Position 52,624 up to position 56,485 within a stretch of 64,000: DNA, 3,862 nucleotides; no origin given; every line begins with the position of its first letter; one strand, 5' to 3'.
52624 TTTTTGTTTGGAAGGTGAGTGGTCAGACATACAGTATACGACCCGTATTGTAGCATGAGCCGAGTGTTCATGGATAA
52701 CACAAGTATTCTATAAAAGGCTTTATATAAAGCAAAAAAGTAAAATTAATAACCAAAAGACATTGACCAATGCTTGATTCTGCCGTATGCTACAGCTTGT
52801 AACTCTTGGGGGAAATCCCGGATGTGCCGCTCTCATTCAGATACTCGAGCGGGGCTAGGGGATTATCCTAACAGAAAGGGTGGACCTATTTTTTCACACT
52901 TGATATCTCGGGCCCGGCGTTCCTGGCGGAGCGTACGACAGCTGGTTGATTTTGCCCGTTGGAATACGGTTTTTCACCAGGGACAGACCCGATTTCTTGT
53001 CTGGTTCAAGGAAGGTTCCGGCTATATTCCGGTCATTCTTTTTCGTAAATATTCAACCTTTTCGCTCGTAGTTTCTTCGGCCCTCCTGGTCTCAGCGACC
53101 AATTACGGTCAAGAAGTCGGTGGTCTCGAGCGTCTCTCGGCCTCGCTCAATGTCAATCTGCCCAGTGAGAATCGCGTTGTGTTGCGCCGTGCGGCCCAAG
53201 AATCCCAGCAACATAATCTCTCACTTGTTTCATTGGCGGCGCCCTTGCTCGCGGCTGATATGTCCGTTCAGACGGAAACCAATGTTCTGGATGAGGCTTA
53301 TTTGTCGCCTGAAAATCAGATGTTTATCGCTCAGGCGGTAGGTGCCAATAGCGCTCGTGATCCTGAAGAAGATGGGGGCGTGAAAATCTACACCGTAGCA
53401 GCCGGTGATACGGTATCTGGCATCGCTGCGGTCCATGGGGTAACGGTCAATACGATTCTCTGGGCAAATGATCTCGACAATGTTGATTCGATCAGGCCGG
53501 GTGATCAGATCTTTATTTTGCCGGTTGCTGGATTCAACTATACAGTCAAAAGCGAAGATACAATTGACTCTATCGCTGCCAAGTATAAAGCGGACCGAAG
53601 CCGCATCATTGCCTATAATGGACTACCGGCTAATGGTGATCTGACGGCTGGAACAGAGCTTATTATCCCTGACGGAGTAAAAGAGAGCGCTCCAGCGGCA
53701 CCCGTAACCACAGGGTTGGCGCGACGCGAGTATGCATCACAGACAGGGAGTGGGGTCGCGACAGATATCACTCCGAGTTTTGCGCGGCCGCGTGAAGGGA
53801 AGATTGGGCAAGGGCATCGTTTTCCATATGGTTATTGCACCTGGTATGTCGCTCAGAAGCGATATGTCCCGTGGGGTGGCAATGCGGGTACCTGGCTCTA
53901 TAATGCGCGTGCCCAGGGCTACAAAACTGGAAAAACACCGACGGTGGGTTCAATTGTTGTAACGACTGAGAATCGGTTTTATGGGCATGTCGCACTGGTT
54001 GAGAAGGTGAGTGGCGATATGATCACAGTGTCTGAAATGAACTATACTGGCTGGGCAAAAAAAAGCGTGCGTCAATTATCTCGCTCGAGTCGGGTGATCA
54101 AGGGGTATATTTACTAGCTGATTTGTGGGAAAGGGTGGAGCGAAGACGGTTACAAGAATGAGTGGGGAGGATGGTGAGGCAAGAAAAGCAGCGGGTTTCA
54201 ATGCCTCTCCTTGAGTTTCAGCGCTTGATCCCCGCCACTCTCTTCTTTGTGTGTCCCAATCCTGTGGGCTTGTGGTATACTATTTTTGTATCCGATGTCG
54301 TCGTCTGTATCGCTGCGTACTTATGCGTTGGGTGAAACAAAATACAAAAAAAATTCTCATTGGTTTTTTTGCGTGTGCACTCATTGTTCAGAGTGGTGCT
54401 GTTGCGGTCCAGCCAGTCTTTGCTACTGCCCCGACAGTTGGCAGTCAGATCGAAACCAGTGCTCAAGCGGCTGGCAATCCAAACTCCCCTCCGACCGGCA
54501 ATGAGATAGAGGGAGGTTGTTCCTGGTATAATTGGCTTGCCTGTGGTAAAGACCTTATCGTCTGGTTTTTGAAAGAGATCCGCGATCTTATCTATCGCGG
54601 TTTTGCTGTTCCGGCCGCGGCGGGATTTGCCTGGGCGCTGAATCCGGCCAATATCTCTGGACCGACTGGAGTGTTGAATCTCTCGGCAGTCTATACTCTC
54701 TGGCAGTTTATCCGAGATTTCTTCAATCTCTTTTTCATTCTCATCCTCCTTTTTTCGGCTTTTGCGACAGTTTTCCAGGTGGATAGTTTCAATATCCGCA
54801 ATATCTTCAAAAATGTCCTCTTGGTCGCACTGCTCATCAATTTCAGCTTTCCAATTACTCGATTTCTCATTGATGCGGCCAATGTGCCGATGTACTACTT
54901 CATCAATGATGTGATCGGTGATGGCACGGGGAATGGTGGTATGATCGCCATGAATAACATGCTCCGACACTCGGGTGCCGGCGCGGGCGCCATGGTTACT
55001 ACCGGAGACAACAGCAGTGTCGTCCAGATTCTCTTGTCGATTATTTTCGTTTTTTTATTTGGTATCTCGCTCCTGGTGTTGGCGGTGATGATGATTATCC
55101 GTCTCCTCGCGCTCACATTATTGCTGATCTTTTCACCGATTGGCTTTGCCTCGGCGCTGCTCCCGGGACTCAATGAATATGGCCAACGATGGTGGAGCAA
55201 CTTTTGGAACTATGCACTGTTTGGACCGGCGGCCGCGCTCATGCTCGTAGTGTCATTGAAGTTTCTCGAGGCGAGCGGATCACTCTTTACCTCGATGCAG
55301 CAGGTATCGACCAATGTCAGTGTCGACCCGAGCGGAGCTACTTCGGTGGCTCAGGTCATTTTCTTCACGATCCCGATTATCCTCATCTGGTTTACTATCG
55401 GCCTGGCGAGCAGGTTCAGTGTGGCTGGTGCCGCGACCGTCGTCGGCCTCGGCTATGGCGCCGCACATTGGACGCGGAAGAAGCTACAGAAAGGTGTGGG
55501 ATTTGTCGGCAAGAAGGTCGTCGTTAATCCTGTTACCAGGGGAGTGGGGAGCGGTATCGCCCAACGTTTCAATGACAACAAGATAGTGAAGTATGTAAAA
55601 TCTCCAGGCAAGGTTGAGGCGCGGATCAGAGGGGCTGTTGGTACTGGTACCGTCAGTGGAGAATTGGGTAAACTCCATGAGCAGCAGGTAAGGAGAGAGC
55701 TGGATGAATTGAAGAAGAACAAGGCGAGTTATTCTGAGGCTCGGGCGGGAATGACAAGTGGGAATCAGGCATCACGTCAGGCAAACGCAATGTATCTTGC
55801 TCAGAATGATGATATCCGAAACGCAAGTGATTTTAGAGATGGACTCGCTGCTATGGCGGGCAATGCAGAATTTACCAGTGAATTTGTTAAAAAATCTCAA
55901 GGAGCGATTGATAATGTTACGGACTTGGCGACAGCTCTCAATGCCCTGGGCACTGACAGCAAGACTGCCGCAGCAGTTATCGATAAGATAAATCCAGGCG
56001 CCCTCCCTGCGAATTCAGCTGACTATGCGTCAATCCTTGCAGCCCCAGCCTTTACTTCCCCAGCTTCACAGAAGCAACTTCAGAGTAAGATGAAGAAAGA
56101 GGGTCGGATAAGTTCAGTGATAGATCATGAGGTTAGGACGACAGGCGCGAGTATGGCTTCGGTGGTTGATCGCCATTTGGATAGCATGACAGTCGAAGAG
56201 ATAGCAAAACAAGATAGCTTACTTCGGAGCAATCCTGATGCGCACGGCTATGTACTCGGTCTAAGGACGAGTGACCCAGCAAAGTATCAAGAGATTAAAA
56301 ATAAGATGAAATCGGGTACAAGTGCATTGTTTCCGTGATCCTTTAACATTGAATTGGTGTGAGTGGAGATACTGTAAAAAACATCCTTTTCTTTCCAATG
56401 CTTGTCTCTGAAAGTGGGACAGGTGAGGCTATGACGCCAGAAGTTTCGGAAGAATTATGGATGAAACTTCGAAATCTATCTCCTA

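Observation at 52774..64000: Minimal Gram-positive-type type IV secretion-like module with no relaxase, coupling protein or VirB11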

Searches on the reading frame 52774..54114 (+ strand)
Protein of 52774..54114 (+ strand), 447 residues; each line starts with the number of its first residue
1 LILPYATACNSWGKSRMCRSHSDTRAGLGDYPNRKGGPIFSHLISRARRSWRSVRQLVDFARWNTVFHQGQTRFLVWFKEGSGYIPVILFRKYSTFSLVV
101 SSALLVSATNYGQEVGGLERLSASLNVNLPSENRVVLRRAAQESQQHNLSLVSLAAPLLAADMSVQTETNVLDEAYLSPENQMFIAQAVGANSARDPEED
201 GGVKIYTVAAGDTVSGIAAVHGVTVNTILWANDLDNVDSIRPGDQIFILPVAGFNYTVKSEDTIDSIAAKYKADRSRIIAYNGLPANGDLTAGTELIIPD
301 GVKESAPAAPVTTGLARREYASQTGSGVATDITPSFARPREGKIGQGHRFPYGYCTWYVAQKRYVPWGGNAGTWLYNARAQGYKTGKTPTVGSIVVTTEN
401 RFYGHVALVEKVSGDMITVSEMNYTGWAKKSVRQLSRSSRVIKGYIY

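Call 7: search_protein_families(library=pfam, proteins=[window:52774-54114:+], max_evalue=0.1)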
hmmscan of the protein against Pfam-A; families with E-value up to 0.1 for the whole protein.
window:52774-54114:+ (447 aa): 5 families
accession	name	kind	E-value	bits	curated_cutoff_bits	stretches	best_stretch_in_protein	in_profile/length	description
PF01476.26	LysM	-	1.4e-21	76.6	20.9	2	206-248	1-42/43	LysM domain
PF05257.22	CHAP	-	1.5e-18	67.5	26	1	347-423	3-81/81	CHAP domain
PF23473.1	LysM3_LYK4_5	-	2.5e-11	43.9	29.3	2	206-242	5-40/48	LYK4/5 LysM3 domain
PF23446.1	LysM1_NFP_LYK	-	0.00025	22.3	36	0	262-299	16-54/60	NFP/LYK LysM1 domain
PF23577.1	LysM_RLK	-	0.022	15.2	27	0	256-282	3-29/44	LysM domain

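Call 8: search_protein_families(library=ncbifam, proteins=[window:52774-54114:+], max_evalue=0.1)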
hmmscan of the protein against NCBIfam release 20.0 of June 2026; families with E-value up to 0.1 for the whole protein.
window:52774-54114:+ (447 aa): 21 families
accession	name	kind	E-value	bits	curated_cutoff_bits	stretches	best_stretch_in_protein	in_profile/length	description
NF046104.1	PptglHdxlasePcsB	equivalog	1.1e-21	77.5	450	1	320-427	268-377/400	peptidoglycan hydrolase PcsB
NF050804.1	CellDivDipMCaul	equivalog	1.7e-13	50.3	900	1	200-339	305-443/634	cell division endopeptidase DipM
NF052572.1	PtdglycHdlsScrM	equivalog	2.1e-10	40.2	400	1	365-446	81-169/373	peptidoglycan hydrolase ScrM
NF006362.0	PRK08581.1-4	equivalog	6.4e-10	38.6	620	1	350-446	430-538/541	amidase domain-containing protein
NF008050.0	PRK10783.1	equivalog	1.6e-08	33.3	508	1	168-247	370-446/457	murein transglycosylase D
NF047755.1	LIC_10271_M23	exception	6.2e-08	32.6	180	1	255-305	26-76/207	LIC_10271 family cell wall hydrolase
NF006360.0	PRK08581.1-2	equivalog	7.7e-08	31.2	605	1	350-433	598-693/709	amidase domain-containing protein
NF041208.1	celldiv_DipM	equivalog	2.3e-07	30.4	740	2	252-322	182-251/419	cell division endopeptidase DipM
NF052398.1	Agg_Promo_Fact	equivalog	3.7e-07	30.5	170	1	203-248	28-73/202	aggregation-promoting factor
NF010495.0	PRK13914.1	equivalog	4.3e-07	29.3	647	1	207-252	31-75/481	invasion associated endopeptidase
NF006359.0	PRK08581.1-1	equivalog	2.7e-06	26.4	798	1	347-436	505-606/619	amidase domain-containing protein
NF006361.0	PRK08581.1-3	equivalog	4e-06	25.5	839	1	349-433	540-635/652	amidase domain-containing protein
NF042931.1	SAG1386_EF1546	equivalog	1e-05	25.7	80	1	191-246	97-155/158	SAG1386/EF1546 family surface-associated protein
TIGR02907.1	spore_VI_D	equivalog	1.7e-05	24.6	169.85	1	131-248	227-343/344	stage VI sporulation protein D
TIGR02899.1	spore_safA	subfamily_domain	2.5e-05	24.1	67.85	1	208-248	1-42/44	SafA/ExsA family spore coat assembly protein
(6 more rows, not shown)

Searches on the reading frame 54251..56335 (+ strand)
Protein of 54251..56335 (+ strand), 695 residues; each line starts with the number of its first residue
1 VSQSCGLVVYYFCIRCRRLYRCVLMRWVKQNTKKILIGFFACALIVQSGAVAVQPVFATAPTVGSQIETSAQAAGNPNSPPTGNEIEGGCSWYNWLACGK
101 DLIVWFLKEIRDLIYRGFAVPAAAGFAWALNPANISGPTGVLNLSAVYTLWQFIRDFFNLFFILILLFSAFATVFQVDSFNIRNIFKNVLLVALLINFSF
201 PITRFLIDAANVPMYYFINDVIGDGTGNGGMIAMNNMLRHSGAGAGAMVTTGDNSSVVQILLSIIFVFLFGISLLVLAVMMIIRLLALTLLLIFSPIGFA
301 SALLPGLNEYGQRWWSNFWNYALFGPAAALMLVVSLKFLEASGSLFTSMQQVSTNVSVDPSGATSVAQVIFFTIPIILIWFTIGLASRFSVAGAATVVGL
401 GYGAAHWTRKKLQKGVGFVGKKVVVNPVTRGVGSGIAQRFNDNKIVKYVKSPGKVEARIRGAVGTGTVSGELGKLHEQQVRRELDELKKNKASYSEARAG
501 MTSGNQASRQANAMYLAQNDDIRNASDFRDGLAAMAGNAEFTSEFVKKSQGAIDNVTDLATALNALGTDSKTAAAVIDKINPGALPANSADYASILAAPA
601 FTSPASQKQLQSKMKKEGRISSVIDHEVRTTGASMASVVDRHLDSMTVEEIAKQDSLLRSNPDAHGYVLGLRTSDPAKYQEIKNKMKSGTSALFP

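Call 7: search_protein_families(library=pfam, proteins=[window:54251-56335:+], max_evalue=0.1)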
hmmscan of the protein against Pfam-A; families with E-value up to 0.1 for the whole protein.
window:54251-56335:+ (695 aa): 2 families
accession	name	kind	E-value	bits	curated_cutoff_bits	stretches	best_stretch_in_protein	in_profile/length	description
PF04610.19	TrbL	-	0.028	14.6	25.9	0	172-381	11-214/215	TrbL/VirB6 plasmid conjugal transfer protein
PF00669.25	Flagellin_N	-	0.053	14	26.6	0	486-572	13-97/139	Bacterial flagellin N-terminal helical region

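Call 8: search_protein_families(library=ncbifam, proteins=[window:54251-56335:+], max_evalue=0.1)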
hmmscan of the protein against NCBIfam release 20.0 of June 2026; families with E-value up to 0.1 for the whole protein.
window:54251-56335:+ (695 aa): 1 family
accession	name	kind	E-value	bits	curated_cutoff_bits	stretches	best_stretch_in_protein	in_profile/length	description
NF046089.1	CD3337_EF1877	subfamily_domain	0.0011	17.8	120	1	260-336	305-381/450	CD3337/EF1877 family mobilome membrane protein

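Call 36: search_solved_structures(query=A1, max_evalue=10, show_alignments=1)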
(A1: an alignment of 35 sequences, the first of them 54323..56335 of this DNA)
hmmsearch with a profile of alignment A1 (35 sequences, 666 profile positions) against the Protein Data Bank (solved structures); distinct sequences matched with E-value up to 10: 21.
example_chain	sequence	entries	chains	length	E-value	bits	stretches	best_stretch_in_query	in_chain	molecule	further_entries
9ipu_L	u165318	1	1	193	0.94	11.6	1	440-506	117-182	E3 ubiquitin-protein ligase RNF168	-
7t03_A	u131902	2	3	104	1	11.5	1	448-548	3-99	Cold unfolding four helix bundle | Designed cold unfolding four helix bundle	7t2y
9s4q_25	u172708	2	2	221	1.2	11.2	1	482-616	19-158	Kinetochore protein SPC25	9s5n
6zj3_SK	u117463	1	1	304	2.1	10.4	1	400-499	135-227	Ribosomal protein eS8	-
8fvu_U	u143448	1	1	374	2.1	10.4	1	434-649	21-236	Lethal factor,Type III secretion system protein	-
7bqq_A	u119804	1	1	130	2.7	10.1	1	528-632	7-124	Gogy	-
6w6e_I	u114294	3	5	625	3.4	9.7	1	438-557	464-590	Chaperone protein DnaK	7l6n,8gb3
3q8t_A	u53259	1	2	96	3.7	9.6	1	498-560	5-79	Beclin-1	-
9bht_C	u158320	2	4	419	3.9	9.5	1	381-506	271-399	CiSeptin-7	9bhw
6b3i_A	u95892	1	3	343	4.9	9.2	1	408-613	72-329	Annexin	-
5yzg_Y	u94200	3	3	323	5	9.2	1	388-547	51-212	Coiled-coil domain-containing protein 94 | Splicing factor YJU2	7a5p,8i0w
6oqr_X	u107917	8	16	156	5.2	9.1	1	433-532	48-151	ATP synthase subunit b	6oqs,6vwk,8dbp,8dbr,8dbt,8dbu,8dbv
9ijj_A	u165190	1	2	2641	5.7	9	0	415-505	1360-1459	Cilia and flagella associated protein 46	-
8dbs_X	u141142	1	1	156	8.1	8.5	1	429-532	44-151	ATP synthase subunit b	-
6giq_F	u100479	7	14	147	8.3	8.4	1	416-492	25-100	QCR6 isoform 1 | Cytochrome b-c1 complex subunit 6 | CYTOCHROME B-C1 COMPLEX SUBUNIT 6; SYNONYM: COMPLEX III SUBUNIT 6,COMPLEX III SUBUNIT VI,C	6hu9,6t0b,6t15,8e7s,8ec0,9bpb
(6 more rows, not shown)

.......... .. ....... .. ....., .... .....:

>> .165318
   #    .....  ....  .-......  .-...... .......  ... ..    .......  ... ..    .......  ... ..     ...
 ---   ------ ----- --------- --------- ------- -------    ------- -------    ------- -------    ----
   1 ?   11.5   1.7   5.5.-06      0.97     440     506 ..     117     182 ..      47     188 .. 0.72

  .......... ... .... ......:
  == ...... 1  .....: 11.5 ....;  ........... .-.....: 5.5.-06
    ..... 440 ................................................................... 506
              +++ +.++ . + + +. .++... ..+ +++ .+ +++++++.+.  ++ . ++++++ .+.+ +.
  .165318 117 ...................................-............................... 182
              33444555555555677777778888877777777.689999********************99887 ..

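Call 37: search_protein_families(library=pfam, alignment_id=A1, max_evalue=0.1)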
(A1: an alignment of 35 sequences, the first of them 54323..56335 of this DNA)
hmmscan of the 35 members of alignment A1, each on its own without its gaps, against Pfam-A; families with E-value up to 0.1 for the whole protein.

A. member 1, window:54323-56335:+ (671 aa): 2 families
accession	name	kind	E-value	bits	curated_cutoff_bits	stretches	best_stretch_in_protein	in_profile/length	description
PF04610.19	TrbL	-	0.032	14.4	25.9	0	148-357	11-214/215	TrbL/VirB6 plasmid conjugal transfer protein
PF00669.25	Flagellin_N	-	0.05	14.1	26.6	0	462-548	13-97/139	Bacterial flagellin N-terminal helical region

B. families by the number of members that match (of 35 scanned): 13 families
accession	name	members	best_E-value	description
PF23746.1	Gp41_Mu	1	0.0036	Tail assembly protein gp41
PF07879.16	PHB_acc_N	1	0.0061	PHB/PHA accumulation regulator DNA-binding domain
PF10454.14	DUF2458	1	0.008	Protein of unknown function (DUF2458)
PF13646.12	HEAT_2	1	0.0087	HEAT repeats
PF04610.19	TrbL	1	0.032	TrbL/VirB6 plasmid conjugal transfer protein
PF05915.17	TMEM_230_134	1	0.037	Transmembrane proteins 230/134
PF03583.20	LIP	1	0.039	Secretory lipase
PF00669.25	Flagellin_N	1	0.05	Bacterial flagellin N-terminal helical region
PF06682.17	SARAF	1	0.05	SOCE-associated regulatory factor of calcium homoeostasis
PF04246.17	RseC_MucC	1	0.051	Positive regulator of sigma(E), RseC/MucC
PF15209.11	IL31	1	0.055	Interleukin 31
PF09893.14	DUF2120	1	0.079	Uncharacterized protein conserved in archaea (DUF2120)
PF19150.5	DUF5832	1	0.088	Family of unknown function (DUF5832)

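Call 66: search_protein_families(library=ncbifam, alignment_id=A1, max_evalue=0.1)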
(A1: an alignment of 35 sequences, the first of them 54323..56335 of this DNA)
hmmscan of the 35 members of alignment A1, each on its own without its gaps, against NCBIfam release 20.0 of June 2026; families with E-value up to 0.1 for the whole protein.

A. member 1, window:54323-56335:+ (671 aa): 1 family
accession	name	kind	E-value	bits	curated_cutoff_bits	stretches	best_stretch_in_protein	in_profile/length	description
NF046089.1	CD3337_EF1877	subfamily_domain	0.0011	17.9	120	1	236-312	305-381/450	CD3337/EF1877 family mobilome membrane protein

B. families by the number of members that match (of 35 scanned): 12 families
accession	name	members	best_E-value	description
NF046089.1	CD3337_EF1877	10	1.3e-08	CD3337/EF1877 family mobilome membrane protein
NF045890.1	conj_pls20_p028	3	0.00022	pLS20_p028 family conjugation system transmembrane protein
TIGR03782.1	Bac_Flav_CT_J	1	0.0055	conjugative transposon protein TraJ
NF003627.0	PRK05265.1-5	1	0.017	pyridoxine 5'-phosphate synthase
NF003625.0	PRK05265.1-3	1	0.018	pyridoxine 5'-phosphate synthase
NF046039.1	lipo_NMB0938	1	0.05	NMB0938 family lipoprotein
NF053855.1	HisKinPhoRBctds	1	0.056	two-component system sensor histidine kinase PhoR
TIGR03465.1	HpnD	1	0.069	presqualene diphosphate synthase HpnD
NF011664.0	PRK15084.1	1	0.07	formate hydrogenlyase maturation protein HycH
NF040877.1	SE1832_fam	1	0.071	SE1832 family protein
NF006215.0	PRK08343.1-1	1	0.085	preprotein translocase subunit SecD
TIGR04371.1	methyltran_NanM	1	0.088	putative sugar O-methyltransferase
